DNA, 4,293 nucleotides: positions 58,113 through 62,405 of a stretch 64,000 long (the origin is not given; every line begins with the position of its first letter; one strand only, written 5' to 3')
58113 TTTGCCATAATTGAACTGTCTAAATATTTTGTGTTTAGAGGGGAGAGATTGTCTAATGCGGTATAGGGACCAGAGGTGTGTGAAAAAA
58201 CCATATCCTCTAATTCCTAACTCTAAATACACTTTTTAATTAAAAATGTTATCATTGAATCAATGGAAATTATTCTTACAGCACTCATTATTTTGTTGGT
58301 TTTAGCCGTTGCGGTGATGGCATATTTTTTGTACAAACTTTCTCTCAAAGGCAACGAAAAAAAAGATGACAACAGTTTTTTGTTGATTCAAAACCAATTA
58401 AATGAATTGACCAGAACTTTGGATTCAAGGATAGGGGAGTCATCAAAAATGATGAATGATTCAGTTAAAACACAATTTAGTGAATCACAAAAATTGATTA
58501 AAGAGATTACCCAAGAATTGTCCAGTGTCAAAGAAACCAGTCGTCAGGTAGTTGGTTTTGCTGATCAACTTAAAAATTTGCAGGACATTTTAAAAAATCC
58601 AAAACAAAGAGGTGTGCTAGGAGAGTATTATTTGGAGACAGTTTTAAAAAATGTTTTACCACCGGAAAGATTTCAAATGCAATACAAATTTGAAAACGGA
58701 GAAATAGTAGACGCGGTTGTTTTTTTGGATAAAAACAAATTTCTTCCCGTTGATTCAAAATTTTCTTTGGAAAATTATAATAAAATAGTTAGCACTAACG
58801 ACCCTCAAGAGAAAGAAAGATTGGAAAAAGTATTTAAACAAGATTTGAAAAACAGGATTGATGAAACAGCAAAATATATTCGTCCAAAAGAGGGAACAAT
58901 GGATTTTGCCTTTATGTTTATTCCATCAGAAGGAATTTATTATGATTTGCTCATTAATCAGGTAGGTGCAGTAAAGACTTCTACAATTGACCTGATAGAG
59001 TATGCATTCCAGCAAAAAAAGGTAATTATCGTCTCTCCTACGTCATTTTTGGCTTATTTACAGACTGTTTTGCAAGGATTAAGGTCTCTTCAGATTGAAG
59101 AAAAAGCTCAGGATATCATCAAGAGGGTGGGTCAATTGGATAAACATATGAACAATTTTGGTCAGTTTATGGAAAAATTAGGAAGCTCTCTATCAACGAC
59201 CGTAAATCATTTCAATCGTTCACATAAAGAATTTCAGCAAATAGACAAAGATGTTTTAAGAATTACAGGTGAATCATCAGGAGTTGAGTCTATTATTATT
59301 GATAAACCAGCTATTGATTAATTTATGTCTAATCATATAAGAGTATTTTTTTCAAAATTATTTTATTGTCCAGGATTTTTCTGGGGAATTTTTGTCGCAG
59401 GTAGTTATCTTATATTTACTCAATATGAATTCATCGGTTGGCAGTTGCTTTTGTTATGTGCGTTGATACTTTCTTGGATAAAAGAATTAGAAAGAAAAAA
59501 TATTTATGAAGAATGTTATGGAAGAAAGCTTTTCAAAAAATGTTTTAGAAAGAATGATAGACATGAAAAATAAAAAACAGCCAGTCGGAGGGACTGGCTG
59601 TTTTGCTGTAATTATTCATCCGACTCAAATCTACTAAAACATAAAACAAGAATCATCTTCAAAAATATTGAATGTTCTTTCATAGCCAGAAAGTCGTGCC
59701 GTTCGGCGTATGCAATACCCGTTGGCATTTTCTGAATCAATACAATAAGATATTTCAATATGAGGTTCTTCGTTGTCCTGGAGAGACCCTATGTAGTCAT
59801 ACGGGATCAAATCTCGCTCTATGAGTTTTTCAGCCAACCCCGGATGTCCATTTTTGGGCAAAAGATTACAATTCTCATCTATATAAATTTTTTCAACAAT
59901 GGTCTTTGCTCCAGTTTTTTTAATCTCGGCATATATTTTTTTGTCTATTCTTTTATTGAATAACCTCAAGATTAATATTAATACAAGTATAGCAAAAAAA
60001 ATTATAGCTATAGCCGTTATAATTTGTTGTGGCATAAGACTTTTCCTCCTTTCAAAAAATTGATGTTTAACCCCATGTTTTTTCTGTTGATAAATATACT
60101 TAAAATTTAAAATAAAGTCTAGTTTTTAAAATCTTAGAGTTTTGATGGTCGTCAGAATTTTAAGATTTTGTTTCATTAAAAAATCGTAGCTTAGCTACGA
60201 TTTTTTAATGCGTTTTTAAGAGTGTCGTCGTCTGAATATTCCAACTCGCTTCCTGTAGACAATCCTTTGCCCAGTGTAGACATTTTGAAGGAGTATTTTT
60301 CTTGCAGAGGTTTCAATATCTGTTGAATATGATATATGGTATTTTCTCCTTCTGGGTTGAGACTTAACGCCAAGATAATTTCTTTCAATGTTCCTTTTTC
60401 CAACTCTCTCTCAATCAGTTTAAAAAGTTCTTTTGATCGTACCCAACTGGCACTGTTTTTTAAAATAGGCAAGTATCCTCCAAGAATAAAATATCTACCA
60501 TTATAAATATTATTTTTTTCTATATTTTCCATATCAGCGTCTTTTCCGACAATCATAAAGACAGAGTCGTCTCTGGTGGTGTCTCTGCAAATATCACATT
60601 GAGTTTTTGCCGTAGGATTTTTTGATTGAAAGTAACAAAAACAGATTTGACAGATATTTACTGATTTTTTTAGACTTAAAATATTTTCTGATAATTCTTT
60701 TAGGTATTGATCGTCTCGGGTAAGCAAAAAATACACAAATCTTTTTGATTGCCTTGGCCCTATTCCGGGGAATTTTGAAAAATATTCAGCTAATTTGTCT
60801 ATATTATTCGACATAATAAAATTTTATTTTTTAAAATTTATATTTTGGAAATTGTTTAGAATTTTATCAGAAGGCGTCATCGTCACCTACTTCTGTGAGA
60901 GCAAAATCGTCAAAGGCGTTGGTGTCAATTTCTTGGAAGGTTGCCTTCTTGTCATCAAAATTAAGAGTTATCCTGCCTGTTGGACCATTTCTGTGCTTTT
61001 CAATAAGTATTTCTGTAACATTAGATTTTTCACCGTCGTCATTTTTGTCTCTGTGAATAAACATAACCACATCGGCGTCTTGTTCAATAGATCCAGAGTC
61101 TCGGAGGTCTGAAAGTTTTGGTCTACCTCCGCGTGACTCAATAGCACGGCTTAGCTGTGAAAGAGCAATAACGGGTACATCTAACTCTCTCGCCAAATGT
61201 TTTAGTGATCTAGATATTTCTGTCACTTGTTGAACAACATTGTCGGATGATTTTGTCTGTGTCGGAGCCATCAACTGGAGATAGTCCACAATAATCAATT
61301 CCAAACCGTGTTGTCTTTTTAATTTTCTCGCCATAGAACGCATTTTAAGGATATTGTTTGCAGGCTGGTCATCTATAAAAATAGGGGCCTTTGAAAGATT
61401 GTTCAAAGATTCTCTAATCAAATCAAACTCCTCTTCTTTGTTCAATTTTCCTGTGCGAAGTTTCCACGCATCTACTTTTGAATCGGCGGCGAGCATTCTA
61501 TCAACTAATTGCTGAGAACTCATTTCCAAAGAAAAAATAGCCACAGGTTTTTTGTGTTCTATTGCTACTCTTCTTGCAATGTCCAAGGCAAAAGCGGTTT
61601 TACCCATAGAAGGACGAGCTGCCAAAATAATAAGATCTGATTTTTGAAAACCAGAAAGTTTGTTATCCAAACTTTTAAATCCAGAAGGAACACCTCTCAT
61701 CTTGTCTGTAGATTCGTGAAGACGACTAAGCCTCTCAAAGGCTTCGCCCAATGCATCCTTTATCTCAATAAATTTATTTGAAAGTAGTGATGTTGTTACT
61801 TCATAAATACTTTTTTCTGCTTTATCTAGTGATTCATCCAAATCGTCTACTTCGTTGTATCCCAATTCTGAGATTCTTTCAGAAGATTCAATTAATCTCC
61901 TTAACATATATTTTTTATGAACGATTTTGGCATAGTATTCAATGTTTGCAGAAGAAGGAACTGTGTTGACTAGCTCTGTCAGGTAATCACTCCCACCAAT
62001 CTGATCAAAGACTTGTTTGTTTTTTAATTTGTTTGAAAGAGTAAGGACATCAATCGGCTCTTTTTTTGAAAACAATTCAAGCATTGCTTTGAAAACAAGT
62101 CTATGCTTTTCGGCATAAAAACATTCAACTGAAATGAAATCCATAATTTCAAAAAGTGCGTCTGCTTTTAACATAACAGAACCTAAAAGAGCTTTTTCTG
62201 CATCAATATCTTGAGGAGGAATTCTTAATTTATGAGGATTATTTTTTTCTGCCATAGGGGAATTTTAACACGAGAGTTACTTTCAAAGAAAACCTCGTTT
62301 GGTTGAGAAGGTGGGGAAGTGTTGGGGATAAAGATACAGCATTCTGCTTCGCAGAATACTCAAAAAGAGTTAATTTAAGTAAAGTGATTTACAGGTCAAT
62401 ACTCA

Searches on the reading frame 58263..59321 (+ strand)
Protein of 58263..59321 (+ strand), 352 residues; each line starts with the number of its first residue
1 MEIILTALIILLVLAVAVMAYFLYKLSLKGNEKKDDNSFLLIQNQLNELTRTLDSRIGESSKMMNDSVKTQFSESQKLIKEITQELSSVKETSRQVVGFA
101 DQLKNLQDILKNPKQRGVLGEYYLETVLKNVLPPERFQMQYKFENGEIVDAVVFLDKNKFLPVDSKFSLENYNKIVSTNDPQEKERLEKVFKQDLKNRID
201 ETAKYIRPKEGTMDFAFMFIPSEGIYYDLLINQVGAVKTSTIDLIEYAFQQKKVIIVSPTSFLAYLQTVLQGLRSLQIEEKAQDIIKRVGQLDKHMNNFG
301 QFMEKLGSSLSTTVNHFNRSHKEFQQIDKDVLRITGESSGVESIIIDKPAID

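Call 40: search_protein_families(library=pfam, proteins=[window:58263-59321:+], max_evalue=0.01)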
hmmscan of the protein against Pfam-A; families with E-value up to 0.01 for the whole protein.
window:58263-59321:+ (352 aa): 5 families
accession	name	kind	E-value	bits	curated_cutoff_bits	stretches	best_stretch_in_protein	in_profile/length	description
PF02646.22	RmuC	-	3e-58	197.7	26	1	45-325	2-271/291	RmuC family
PF20667.3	Sec10_N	-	0.0048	17.4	27.4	0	276-322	45-91/118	Exocyst complex component Sec10, N-terminal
PF06419.17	COG6_N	-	0.0062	17.1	27.4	0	282-337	28-83/114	Conserved oligomeric complex COG6, N-terminal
PF02413.22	Caudo_TAP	-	0.0089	16.6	22.1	0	134-214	8-91/131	Caudovirales tail fibre assembly protein, lambda gpK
PF04108.17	ATG17_like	-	0.0092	15.9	43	0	44-324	140-277/355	Autophagy protein ATG17-like domain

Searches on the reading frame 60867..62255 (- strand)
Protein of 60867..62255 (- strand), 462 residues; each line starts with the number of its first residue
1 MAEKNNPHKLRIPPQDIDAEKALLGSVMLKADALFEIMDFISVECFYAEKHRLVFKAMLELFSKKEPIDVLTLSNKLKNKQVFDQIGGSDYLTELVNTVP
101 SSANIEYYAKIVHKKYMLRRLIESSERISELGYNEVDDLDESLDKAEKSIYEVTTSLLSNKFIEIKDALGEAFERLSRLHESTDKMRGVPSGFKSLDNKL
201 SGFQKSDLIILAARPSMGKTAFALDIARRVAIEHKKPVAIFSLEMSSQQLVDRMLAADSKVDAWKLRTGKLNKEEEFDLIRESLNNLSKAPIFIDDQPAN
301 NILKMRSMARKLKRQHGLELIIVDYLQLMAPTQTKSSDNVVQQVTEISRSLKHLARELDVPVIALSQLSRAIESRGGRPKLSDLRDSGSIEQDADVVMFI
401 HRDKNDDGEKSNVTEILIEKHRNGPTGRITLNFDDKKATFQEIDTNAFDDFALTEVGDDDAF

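Call 48: find_encoding_contigs(protein=window:60867-62255:-, flank=10000, max_places=1)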
Protein window:60867-62255:- (462 aa): 24 contigs read that carry it; 1 place shown.
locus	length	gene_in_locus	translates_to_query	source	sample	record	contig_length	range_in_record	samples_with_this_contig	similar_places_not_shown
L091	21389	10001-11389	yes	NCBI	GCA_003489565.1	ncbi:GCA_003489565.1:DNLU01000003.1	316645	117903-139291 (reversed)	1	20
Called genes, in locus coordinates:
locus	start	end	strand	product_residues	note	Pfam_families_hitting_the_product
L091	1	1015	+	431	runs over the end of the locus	PF01551:Peptidase_M23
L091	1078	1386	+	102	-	-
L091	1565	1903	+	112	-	-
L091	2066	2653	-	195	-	PF12917:YfbR-like, PF13023:HD_3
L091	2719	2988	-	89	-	-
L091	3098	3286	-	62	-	PF04024:PspC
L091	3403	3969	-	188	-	-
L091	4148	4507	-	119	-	-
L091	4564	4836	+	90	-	PF01016:Ribosomal_L27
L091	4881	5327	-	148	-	PF01281:Ribosomal_L9_N, PF03948:Ribosomal_L9_C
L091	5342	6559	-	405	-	PF22694:CtpB_N-like (weak), PF00595:PDZ, PF13180:PDZ_2, PF17820:PDZ_6, PF03572:Peptidase_S41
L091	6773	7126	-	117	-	-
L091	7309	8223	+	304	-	PF01544:CorA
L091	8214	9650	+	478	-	PF01406:tRNA-synt_1e, PF01921:tRNA-synt_1f (faint), PF09334:tRNA-synt_1g (weak), PF09190:DALR_2 (weak), PF23493:CysS_C (weak)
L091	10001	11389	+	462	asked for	PF00772:DnaB, PF13481:AAA_25, PF03796:DnaB_C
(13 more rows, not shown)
